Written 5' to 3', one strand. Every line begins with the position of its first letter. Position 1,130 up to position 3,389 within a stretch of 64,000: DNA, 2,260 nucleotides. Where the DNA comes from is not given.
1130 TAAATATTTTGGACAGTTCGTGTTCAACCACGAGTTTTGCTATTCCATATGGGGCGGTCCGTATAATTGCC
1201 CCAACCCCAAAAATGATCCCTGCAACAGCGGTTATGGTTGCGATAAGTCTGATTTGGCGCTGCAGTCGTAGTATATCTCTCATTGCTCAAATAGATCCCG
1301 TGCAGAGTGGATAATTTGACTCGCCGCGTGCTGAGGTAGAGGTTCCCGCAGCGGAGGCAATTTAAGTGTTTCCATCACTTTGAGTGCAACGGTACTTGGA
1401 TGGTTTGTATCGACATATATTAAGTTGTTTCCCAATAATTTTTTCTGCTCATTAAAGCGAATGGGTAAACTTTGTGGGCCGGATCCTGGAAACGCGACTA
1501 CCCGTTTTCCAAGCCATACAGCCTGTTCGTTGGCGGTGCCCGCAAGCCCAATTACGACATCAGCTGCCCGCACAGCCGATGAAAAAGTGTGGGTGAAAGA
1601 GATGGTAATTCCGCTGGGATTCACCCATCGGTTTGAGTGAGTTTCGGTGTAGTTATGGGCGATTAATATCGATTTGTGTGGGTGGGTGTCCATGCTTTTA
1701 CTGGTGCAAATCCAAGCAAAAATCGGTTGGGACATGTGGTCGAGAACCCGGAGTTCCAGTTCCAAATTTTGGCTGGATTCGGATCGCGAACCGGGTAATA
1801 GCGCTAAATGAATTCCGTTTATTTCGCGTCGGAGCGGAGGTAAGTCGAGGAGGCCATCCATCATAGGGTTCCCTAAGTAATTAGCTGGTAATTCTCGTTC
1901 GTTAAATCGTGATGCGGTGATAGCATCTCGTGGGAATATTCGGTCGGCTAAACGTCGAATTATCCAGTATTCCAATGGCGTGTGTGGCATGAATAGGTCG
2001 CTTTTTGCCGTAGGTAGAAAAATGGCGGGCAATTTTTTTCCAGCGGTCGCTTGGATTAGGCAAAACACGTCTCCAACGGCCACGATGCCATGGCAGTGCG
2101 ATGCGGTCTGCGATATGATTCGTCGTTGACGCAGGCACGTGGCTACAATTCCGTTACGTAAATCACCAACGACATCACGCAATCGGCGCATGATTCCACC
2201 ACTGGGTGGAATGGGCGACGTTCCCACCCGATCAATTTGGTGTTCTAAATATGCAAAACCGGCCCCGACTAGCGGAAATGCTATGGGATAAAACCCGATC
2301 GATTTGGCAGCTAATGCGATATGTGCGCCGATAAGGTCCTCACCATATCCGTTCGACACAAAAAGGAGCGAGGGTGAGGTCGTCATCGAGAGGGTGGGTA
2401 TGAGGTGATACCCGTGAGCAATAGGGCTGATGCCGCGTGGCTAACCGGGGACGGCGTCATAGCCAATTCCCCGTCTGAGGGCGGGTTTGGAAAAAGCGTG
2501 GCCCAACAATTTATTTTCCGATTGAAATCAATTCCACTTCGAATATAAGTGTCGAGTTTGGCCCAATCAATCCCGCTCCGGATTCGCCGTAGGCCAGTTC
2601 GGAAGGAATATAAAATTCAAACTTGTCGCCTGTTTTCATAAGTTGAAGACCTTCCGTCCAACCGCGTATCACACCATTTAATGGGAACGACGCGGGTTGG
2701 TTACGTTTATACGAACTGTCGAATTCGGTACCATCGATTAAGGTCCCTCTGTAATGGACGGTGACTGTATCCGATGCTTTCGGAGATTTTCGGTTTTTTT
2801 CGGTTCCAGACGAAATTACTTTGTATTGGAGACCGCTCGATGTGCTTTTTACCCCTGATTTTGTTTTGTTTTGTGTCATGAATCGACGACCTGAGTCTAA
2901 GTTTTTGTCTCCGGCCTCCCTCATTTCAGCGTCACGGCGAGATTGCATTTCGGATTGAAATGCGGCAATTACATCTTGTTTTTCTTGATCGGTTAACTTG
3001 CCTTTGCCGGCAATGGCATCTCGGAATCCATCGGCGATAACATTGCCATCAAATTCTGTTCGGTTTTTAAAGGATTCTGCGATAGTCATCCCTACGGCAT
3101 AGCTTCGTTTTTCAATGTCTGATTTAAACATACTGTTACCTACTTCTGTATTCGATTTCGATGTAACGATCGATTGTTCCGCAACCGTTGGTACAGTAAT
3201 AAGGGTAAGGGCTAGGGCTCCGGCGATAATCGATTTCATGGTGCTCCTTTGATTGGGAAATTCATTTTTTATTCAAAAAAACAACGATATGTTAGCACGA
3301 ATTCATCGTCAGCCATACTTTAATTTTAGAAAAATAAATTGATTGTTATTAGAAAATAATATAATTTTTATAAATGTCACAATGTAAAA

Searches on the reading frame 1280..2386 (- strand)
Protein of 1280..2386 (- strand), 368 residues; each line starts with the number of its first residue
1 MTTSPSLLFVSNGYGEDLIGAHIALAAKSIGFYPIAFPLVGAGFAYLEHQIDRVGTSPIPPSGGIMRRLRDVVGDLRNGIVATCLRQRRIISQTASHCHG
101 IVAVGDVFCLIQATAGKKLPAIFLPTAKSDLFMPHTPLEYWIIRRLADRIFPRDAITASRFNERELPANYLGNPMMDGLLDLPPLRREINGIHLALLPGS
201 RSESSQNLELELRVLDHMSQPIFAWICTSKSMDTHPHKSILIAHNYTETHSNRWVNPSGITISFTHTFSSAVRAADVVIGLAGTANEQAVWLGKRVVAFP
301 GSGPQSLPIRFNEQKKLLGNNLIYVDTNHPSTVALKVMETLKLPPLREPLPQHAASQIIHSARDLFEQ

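Call 3: search_protein_families(library=pfam, proteins=[window:1280-2386:-], max_evalue=0.1)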
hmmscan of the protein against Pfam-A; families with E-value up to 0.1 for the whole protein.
window:1280-2386:- (368 aa): 0 families

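Call 4: search_protein_families(library=ncbifam, proteins=[window:1280-2386:-], max_evalue=0.1)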
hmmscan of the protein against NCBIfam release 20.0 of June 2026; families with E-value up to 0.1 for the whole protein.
window:1280-2386:- (368 aa): 1 family
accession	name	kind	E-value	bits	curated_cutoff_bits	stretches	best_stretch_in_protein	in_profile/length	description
TIGR03492.1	TIGR03492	hypoth_equivalog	5.4e-64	216.3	219.2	1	8-348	1-369/396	lipid-A-disaccharide synthase-related protein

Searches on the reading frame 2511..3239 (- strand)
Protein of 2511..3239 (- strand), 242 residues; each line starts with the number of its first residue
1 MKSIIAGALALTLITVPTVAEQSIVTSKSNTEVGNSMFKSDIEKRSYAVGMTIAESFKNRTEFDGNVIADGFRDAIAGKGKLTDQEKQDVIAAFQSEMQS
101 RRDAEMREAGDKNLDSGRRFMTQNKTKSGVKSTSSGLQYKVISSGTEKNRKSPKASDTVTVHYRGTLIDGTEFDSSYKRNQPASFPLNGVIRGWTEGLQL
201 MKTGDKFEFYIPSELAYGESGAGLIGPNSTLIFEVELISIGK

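Call 3: search_protein_families(library=pfam, proteins=[window:2511-3239:-], max_evalue=0.1)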
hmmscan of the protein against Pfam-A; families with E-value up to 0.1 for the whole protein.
window:2511-3239:- (242 aa): 3 families
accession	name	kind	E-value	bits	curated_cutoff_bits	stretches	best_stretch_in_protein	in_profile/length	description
PF00254.34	FKBP_C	-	5.5e-32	110.4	21.1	1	151-238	3-94/94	FKBP-type peptidyl-prolyl cis-trans isomerase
PF01346.23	FKBP_N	-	1.1e-23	84.3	22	1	43-141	2-97/97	Domain amino terminal to FKBP-type peptidyl-prolyl isomerase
PF17944.6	Arg_decarbox_C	-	0.0019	19.1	23.3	1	62-100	9-47/51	Arginine decarboxylase C-terminal helical extension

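Call 4: search_protein_families(library=ncbifam, proteins=[window:2511-3239:-], max_evalue=0.1)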
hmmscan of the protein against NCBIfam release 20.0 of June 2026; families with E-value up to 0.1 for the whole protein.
window:2511-3239:- (242 aa): 7 families
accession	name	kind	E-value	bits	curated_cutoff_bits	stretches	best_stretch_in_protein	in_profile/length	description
NF008150.0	PRK10902.1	equivalog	8.7e-59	199.1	215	1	3-240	8-248/271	FKBP-type peptidyl-prolyl cis-trans isomerase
NF008602.0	PRK11570.1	subfamily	6.2e-46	156.9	198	1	42-240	10-205/206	FKBP-type peptidyl-prolyl cis-trans isomerase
NF053689.1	BamJ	equivalog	2.1e-35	122.6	100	1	110-237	57-184/184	BamJ family beta-barrel-assembly machinery protein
TIGR03516.1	ppisom_GldI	equivalog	1.3e-10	40.9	157.6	1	119-240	54-175/177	gliding motility-associated peptidyl-prolyl isomerase GldI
NF053691.1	BamM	equivalog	1.1e-06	27.9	315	1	142-224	106-191/376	BamM family beta-barrel-assembly machinery protein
TIGR00115.1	tig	equivalog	9.7e-05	21.4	180.2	1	147-211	143-206/410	trigger factor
NF011676.0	PRK15095.1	equivalog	0.00031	20.3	125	1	155-225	7-79/156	FKBP-type peptidyl-prolyl cis-trans isomerase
